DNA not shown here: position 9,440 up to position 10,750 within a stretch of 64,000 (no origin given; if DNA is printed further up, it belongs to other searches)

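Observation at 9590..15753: TetR-headed, translationally coupled six-gene cluster: diiron oxygenase, SDR, LLM (possibly F420) oxidoreductase, acyl-CoA synthetase and PAPS sulfotransferase; a candidate sulfated-lipid or metabolite pathway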

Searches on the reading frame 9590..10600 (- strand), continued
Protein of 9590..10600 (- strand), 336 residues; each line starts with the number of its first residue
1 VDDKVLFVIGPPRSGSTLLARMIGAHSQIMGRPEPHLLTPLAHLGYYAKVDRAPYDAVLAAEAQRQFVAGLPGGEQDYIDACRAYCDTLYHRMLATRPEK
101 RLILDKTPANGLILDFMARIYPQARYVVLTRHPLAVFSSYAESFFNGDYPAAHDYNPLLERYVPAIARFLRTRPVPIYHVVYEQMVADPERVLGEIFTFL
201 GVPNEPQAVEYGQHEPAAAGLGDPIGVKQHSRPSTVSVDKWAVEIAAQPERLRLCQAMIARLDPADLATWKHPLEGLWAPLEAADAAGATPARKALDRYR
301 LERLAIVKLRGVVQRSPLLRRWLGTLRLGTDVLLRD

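Call 18: find_encoding_contigs(protein=P0187, flank=10000, max_places=2)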
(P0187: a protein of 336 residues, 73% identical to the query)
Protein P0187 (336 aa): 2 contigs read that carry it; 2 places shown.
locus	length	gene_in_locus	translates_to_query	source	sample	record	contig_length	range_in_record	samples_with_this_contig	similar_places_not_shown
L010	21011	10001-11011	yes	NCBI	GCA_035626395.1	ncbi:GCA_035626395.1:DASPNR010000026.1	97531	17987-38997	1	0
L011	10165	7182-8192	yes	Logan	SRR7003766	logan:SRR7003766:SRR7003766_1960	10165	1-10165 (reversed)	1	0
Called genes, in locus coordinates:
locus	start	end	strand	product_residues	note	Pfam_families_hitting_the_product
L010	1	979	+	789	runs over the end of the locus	PF01751:Toprim, PF01131:Topoisom_bac, PF01396:Zn_ribbon_Top1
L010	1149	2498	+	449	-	PF01134:GIDA, PF01266:DAO (faint), PF13450:NAD_binding_8 (weak)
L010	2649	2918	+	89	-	PF00216:Bac_DNA_binding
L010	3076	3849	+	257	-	-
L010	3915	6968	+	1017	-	PF03710:GlnE, PF10335:DUF294_C (faint), PF08335:GlnD_UR_UTase, PF03710:GlnE, PF08335:GlnD_UR_UTase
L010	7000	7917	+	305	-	PF01063:Aminotran_4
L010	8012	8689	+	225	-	PF08551:DUF1751 (weak), PF01694:Rhomboid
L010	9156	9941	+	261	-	PF12146:Hydrolase_4, PF00561:Abhydrolase_1, PF12697:Abhydrolase_6, PF00326:Peptidase_S9 (faint)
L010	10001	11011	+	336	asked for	PF00685:Sulfotransfer_1 (weak), PF13469:Sulfotransfer_3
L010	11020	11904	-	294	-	PF00126:HTH_1, PF03466:LysR_substrate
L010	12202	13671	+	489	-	PF00909:Ammonium_transp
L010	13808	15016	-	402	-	PF05762:VWA_CoxE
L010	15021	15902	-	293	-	PF00158:Sigma54_activat (faint), PF00004:AAA, PF07728:AAA_5, PF13401:AAA_22 (faint)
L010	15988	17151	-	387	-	PF02771:Acyl-CoA_dh_N, PF02770:Acyl-CoA_dh_M, PF00441:Acyl-CoA_dh_1, PF08028:Acyl-CoA_dh_2 (weak)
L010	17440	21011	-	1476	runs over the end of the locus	-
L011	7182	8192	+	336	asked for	PF00685:Sulfotransfer_1 (weak), PF13469:Sulfotransfer_3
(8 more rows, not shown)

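Call 21: search_solved_structures(query=window:9590-10600:-, max_evalue=1, show_alignments=2)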
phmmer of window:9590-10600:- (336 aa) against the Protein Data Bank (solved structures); distinct sequences matched with E-value up to 1: 10.
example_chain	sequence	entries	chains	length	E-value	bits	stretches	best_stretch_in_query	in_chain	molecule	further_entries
4gox_A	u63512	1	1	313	1.3e-16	63.9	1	4-257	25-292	Polyketide synthase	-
4gbm_A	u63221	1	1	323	4.5e-14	55.6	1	5-242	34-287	CurM Sulfotransferase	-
9wp1_A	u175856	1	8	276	2.1e-05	27.1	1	4-221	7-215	Protein-tyrosine sulfotransferase 1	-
5wrj_A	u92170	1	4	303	3e-05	26.6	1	4-221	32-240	Protein-tyrosine sulfotransferase 1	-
5wri_A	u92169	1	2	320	3.6e-05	26.3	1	4-221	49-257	Protein-tyrosine sulfotransferase 1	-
8w5z_A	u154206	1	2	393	5.1e-05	25.8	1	4-210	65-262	Protein-tyrosine sulfotransferase (Fragment)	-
9wwe_A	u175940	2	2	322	6.5e-05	25.4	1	5-204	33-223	Protein-tyrosine sulfotransferase 2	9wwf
3ap1_A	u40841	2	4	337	7.6e-05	25.2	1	5-204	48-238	Protein-tyrosine sulfotransferase 2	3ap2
3ap3_A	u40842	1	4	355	9e-05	25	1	5-205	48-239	Protein-tyrosine sulfotransferase 2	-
8ql1_B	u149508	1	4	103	0.96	11.7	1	243-298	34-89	Notchless protein homolog 1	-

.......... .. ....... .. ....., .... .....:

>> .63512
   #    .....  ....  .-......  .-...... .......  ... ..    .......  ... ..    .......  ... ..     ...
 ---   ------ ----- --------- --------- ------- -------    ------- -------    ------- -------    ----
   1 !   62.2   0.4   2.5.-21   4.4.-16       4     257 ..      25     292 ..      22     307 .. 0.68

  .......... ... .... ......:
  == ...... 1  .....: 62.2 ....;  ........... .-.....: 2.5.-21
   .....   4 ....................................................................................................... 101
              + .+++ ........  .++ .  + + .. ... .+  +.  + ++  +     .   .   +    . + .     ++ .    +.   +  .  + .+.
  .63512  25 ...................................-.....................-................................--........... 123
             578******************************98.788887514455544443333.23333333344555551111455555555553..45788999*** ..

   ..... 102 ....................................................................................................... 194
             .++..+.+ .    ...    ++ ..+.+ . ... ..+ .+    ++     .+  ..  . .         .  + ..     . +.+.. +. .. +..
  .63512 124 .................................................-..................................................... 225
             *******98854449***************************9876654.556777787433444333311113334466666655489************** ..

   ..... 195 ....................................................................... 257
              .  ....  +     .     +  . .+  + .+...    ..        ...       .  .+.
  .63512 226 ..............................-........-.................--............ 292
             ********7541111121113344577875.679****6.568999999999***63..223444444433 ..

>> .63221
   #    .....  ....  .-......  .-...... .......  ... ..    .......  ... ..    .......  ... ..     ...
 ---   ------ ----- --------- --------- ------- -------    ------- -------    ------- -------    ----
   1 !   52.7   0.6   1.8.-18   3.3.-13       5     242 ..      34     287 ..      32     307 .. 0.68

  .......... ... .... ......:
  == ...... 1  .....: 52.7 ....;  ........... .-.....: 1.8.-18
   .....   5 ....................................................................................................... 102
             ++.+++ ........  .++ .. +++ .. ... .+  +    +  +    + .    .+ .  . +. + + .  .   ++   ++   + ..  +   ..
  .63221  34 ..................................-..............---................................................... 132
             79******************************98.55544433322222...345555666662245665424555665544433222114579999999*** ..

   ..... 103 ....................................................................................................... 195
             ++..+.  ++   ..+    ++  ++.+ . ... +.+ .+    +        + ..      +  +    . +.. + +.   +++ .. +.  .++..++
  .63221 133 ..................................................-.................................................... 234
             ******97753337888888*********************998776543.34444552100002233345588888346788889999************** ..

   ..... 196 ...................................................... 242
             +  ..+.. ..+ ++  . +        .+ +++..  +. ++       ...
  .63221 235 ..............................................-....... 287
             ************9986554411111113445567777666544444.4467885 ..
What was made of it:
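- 9590..10600 (-): Stand-alone PAPS-type sulfotransferase of the CurM/OLS-ST and TPST branch. It has a conserved C-terminal extension of about 120 aa. PDB hits are 4gox 1.3e-16, 4gbm 4.5e-14 and the TPSTs about 1e-5 (call 21).
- On PAPS-dependent sulfotransferase (Pfam Sulfotransfer_3, PF13469): Both align to the CurM and OLS ST motifs (call 21).
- Closest known: Tyrosylprotein sulfotransferases. Different: Sequence E-values are only about 1e-5 (call 21).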

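Call 29: find_related_loci(query=A1, collection=genome_contigs, flank=10000)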
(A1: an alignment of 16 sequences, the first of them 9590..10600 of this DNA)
Query A1 (336 aa) in genome_contigs; peptide patterns used: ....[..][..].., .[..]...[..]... (x = any residue, [..] = any of these).
168 stretches matched a pattern; 101 encode a relative of the query (tblastn E <= 1e-3); the best 80 are kept; 80 distinct loci.
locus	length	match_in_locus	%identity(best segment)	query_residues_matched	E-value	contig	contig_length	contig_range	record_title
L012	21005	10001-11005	81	1-336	0e+0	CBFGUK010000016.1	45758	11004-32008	MAG TPA_asm: uncultured bacterium isolate SRR17295757_concoct_170 genome assembly, contig: ERZ23398518.680, whole genome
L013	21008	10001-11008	82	1-336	0e+0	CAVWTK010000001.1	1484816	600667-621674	MAG: uncultured bacterium isolate MFD05442.bin.2.281 genome assembly, contig: contig_10185, whole genome shotgun sequenc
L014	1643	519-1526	81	1-336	0e+0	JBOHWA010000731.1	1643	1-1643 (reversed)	MAG: Candidatus Binatia bacterium isolate H1-B2_metabat2.bin.22_sub k127_263288, whole genome shotgun sequence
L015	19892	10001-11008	75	1-336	3e-172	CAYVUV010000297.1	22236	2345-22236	MAG TPA_asm: uncultured Candidatus Binatia bacterium isolate binchicken_co200_21 genome assembly, contig: k141_932161, w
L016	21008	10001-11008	77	1-336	1e-171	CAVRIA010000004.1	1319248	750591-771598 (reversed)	MAG: uncultured bacterium isolate MFD05684.bin.1.163 genome assembly, contig: contig_14863, whole genome shotgun sequenc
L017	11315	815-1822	79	1-336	2e-170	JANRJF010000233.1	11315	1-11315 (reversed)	MAG: Deltaproteobacteria bacterium isolate bins.329 k141_5339841, whole genome shotgun sequence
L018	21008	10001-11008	74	1-336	7e-167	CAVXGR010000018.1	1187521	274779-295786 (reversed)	MAG: uncultured delta proteobacterium isolate MFD02416.bin.1.411 genome assembly, contig: contig_62993, whole genome sho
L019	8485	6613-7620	71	1-336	2e-163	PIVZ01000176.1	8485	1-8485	MAG: bacterium isolate Glo_18 GloG15_CONTIG11626, whole genome shotgun sequence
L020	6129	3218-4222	69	2-336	1e-156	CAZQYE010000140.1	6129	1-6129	MAG TPA_asm: uncultured Myxococcales bacterium isolate SRP162660_co1_320 genome assembly, contig: NODE_15409_length_6129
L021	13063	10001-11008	68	1-336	4e-155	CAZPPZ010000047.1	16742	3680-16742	MAG TPA_asm: uncultured Myxococcales bacterium isolate binchicken_co275_42 genome assembly, contig: NODE_4737_length_167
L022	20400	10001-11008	70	1-336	5e-155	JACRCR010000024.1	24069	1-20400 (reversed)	MAG: Deltaproteobacteria bacterium isolate NC_groundwater_1651_Pr3_B-0.1um_66_31 SR-2_scaffold_141_149899, whole genome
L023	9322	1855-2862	68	1-336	6e-155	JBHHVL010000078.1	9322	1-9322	MAG: Candidatus Binatia bacterium isolate S.4.sp2_bin.36 NODE_3349_length_9322_cov_6.580663, whole genome shotgun sequen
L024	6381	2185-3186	69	3-336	2e-155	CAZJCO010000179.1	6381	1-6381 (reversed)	MAG TPA_asm: uncultured Myxococcales bacterium isolate binchicken_co275_90 genome assembly, contig: NODE_21826_length_63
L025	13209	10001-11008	68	1-336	7e-155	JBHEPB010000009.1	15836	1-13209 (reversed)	MAG: Candidatus Binatia bacterium isolate S6_bin.61.orig S6_k141_1137746, whole genome shotgun sequence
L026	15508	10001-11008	66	1-336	6e-154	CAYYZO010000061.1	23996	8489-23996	MAG TPA_asm: uncultured Myxococcales bacterium isolate SRP287453_co1_193 genome assembly, contig: NODE_3639_length_23996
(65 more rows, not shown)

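Call 67: predict_structure(alignment_id=A1)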
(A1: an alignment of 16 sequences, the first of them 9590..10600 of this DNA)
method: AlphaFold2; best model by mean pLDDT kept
length: 336 residues; sequences in the alignment: 16
mean_pLDDT: 77.5   pTM: 0.79
mean pLDDT of the five models: 77.5, 67.6, 56.7, 55.6, 44.6
residues with pLDDT >= 90: 79; 70-90: 180; 50-70: 43; < 50: 34
segments of 3 or more residues with pLDDT < 50: 43-63, 217-225
pLDDT, mean of each block of 10 residues (from residue 1): 81 75 82 57 39 42 57 76 80 85 81 76 92 88 83 84 89 94 91 94 83 54 51 79 89 94 94 91 84 75 72 77 76 62
secondary structure, 60 per line:
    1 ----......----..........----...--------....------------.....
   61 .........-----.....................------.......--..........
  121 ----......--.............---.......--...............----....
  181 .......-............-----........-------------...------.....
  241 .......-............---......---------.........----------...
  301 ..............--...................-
elements in order: E5-10 H15-24 E29-31 H40-43 H56-69 H75-95 E102-108 H111-120 E125-130 H133-145 H149-155 H158-172 E177-181 H182-187 H189-200 H206-213 H236-247 H249-260 H264-269 H279-287 H298-314 H317-335

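Call 69: fold_search(model_id=the predicted structure, library=pdb)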
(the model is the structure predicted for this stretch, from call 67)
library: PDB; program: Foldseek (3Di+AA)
matches with E <= 10: 788; with E <= 0.001: 76
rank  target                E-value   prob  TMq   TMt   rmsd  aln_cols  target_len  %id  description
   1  4gox                  2.1e-08  1.00  0.50  0.59   9.8       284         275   25  Sulfotransferase Domain from the Synechococcus PCC 7002 Olefin Synthase (released 2012-10-17)
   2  4gbm                  3.5e-08  1.00  0.50  0.59   9.6       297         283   22  Sulfotransferase Domain from the Curacin Biosynthetic Pathway (released 2012-10-17)
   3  8w5z_A                4.6e-08  1.00  0.59  0.60  12.6       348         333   17  Crystal structure of tick tyrosylprotein sulfotransferase reveals the activation mechanism of tick anticoagulant prote (released 2024-04-10)
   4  5wrj_C                6.4e-08  1.00  0.54  0.64   6.6       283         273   18  Crystal structure of human tyrosylprotein sulfotransferase-1 complexed with PAP and gastrin peptide (released 2017-09-06)
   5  3ap3_C                7.1e-08  1.00  0.59  0.68   9.5       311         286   17  Crystal structure of human tyrosylprotein sulfotransferase-2 complexed with PAP (released 2011-10-26)
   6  9wwe                  9.4e-08  1.00  0.51  0.55  10.4       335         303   18  Crystal structure of human tyrosylprotein sulfotransferase 2 (TPST2) in cation-bound state (released 2025-12-31)
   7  5wri_A                1.0e-07  1.00  0.55  0.66   6.5       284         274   19  Crystal structure of human tyrosylprotein sulfotransferase-1 complexed with PAP and C4 peptide (released 2017-09-13)
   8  3ap1_B                1.5e-07  1.00  0.51  0.57  10.8       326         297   16  Crystal structure of human tyrosylprotein sulfotransferase-2 complexed with PAP and C4 peptide (released 2011-10-26)
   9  3ap3_B                1.7e-07  1.00  0.54  0.62  10.7       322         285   16  Crystal structure of human tyrosylprotein sulfotransferase-2 complexed with PAP (released 2011-10-26)
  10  3ap3_A                2.1e-07  1.00  0.57  0.66  10.0       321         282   17  Crystal structure of human tyrosylprotein sulfotransferase-2 complexed with PAP (released 2011-10-26)
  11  3ap1_A                2.3e-07  1.00  0.53  0.59  10.6       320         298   17  Crystal structure of human tyrosylprotein sulfotransferase-2 complexed with PAP and C4 peptide (released 2011-10-26)
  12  3ap2_B                3.1e-07  1.00  0.50  0.56  11.2       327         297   16  Crystal structure of human tyrosylprotein sulfotransferase-2 complexed with PAP,C4 peptide, and phosphate ion (released 2011-10-26)
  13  3ap3_D                3.9e-07  1.00  0.55  0.63  10.2       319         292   17  Crystal structure of human tyrosylprotein sulfotransferase-2 complexed with PAP (released 2011-10-26)
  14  5wrj_A                4.9e-07  1.00  0.47  0.56   8.0       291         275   18  Crystal structure of human tyrosylprotein sulfotransferase-1 complexed with PAP and gastrin peptide (released 2017-09-06)
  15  3ap2_A                1.2e-06  1.00  0.53  0.58  10.5       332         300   18  Crystal structure of human tyrosylprotein sulfotransferase-2 complexed with PAP,C4 peptide, and phosphate ion (released 2011-10-26)
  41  2zq5                  1.5e-04  1.00  0.35  0.33  15.5       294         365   19  Crystal structure of sulfotransferase STF1 from Mycobacterium tuberculosis H37Rv (type1 form) (released 2009-09-29)
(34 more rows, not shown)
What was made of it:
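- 9590..10600 (-): Foldseek gives the same ranking (call 69).
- Closest known: CurM and olefin-synthase. Same: Best sequence and fold matches (calls 21, 69).
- Closest known: Tyrosylprotein sulfotransferases. Same: Same branch of the fold, with Foldseek E-values equal to those for the CurM ST (call 69).
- Closest known: Mycobacterial sulfolipid and sulfomenaquinone systems. Different: Fold similarity to Mtb Stf1 (2zq5) is weak, E = 1.5e-4 (call 69).
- The best solved-structure matches are the OLS and CurM ST domains (calls 21, 69). The TPSTs match the ST fold equally well (call 69).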
